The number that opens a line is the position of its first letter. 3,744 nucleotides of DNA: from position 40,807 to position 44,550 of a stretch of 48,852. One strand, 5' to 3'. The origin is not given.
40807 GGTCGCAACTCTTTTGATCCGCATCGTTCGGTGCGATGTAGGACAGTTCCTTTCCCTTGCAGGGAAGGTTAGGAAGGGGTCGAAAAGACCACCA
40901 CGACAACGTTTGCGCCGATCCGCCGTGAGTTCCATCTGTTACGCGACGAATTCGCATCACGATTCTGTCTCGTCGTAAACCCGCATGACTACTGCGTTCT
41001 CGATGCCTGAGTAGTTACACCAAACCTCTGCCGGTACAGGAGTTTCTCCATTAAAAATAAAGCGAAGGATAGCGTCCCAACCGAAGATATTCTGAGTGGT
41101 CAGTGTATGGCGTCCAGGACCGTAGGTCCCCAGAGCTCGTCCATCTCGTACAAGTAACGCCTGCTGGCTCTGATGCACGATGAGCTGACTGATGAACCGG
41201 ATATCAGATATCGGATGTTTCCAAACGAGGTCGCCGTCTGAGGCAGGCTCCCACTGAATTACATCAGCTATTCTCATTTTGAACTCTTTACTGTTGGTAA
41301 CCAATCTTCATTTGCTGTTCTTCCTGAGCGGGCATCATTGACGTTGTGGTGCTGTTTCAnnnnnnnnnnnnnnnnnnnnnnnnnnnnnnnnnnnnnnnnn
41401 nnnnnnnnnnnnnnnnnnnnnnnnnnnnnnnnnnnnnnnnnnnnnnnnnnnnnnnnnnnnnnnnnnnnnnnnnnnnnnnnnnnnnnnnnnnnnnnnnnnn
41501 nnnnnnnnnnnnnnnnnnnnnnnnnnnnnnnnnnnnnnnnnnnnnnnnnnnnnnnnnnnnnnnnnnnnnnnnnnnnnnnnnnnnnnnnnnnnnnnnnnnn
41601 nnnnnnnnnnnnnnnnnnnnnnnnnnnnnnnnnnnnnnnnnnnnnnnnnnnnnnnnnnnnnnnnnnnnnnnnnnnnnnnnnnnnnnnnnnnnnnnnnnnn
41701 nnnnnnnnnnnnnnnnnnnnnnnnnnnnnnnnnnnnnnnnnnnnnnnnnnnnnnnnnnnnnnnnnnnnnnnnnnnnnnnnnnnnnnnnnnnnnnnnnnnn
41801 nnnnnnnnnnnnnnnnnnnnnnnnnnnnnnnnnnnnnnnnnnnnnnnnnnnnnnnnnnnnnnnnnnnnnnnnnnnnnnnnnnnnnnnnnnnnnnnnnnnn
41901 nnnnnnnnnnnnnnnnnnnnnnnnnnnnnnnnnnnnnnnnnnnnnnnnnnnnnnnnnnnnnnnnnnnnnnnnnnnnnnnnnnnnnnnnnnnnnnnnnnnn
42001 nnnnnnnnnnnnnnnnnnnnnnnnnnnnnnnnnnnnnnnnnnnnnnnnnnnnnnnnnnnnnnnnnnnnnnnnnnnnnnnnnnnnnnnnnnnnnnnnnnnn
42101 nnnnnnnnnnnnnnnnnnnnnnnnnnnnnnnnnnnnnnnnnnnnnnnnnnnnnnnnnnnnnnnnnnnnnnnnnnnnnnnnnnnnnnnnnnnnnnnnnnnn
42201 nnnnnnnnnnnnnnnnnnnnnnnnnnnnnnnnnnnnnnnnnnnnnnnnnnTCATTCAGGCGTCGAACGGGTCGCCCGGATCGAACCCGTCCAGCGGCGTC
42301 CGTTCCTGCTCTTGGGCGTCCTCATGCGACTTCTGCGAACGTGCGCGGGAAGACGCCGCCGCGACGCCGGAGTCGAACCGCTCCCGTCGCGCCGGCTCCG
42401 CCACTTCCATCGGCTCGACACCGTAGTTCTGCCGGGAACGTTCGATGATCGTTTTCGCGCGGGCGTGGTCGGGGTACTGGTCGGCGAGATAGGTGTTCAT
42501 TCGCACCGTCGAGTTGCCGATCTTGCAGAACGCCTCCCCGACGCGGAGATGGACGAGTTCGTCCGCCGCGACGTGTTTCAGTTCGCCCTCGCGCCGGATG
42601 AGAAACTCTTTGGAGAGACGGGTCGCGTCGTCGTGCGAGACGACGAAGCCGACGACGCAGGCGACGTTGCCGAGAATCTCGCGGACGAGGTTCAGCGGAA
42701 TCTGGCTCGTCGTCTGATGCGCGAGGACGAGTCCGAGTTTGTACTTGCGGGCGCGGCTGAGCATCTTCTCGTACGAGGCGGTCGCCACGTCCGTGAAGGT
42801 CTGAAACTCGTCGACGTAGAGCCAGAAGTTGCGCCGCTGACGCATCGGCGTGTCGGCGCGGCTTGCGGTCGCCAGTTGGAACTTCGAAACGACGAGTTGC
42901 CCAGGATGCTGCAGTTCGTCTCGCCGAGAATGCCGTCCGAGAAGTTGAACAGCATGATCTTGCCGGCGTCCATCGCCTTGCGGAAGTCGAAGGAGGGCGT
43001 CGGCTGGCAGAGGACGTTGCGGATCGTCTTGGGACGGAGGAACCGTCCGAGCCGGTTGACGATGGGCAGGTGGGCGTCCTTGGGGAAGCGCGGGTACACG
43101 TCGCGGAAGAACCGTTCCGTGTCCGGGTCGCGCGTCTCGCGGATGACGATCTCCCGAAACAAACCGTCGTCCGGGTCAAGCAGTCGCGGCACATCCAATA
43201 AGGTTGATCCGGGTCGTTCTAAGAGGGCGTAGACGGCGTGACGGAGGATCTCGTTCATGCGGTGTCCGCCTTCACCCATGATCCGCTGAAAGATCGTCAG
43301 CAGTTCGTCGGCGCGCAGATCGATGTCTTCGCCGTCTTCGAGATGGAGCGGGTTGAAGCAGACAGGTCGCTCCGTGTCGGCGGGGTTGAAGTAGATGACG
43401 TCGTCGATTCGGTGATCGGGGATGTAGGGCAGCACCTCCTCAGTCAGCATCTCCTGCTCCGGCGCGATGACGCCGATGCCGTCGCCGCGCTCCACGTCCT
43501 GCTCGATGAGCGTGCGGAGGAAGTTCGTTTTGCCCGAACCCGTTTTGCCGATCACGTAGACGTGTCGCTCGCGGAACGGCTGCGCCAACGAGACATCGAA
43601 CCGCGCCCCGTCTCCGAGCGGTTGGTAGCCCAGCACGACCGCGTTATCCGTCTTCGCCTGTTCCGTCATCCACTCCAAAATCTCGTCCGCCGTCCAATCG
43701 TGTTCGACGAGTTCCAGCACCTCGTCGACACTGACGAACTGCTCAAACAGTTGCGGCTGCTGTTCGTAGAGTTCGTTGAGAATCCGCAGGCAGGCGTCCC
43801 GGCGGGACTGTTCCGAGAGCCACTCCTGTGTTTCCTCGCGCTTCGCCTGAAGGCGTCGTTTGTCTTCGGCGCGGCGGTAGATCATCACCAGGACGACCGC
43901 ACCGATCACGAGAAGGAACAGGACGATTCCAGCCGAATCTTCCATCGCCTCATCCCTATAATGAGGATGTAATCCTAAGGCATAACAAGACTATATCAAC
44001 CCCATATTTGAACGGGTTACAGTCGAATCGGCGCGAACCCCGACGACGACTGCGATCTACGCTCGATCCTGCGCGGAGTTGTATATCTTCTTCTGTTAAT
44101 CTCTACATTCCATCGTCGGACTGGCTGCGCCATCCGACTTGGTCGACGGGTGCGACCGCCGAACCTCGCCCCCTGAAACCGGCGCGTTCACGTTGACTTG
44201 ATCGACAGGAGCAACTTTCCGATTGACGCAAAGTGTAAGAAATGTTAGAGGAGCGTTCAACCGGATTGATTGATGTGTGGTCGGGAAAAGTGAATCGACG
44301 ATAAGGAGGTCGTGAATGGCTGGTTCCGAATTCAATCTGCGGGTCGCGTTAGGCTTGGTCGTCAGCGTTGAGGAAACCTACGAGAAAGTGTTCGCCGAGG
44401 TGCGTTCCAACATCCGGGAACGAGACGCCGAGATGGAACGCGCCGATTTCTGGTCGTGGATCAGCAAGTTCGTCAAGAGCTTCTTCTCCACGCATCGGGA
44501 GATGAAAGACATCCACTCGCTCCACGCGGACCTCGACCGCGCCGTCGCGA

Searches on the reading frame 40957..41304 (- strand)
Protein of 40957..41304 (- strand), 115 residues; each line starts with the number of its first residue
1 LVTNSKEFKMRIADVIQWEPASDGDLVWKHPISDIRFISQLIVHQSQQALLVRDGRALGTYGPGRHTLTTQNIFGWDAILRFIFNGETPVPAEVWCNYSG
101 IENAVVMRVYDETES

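Call 28: search_protein_families(library=pfam, proteins=[window:40957-41304:-], max_evalue=0.001)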
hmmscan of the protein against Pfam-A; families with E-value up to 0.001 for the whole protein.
window:40957-41304:- (115 aa): 1 family
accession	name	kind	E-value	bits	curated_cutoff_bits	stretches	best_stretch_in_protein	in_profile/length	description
PF13421.11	Band_7_1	-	7.2e-07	29.5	24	1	33-95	9-71/211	SPFH domain-Band 7 family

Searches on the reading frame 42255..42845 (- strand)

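Call 28: search_protein_families(library=pfam, proteins=[window:42255-42845:-], max_evalue=0.001)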
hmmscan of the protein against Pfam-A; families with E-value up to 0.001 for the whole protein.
window:42255-42845:- (196 aa): 1 family
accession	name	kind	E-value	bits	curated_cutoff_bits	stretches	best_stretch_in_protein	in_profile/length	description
PF12696.13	TraG-D_C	-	0.00093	19.6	22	0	9-79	4-77/126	TraM recognition site of TraD and TraG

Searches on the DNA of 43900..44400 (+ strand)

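Call 91: search_rna_families(source=window, start=43900, end=44400, threshold=evalue, max_evalue=1)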
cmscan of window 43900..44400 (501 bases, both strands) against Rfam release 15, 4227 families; matches with E-value up to 1: 1.
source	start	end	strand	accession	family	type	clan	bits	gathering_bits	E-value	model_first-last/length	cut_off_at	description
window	44266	44325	+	RF01134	sR30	Gene; snRNA; snoRNA; CD-box;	-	13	38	0.91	1-57/57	no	Small nucleolar RNA sR30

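Call 92: search_dna_similar(query=window:43946-44315:+, collection=plasmids, mode=distant, max_evalue=0.01, max_rows=10)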
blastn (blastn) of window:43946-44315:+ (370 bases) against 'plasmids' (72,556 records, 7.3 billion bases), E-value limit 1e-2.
No match.
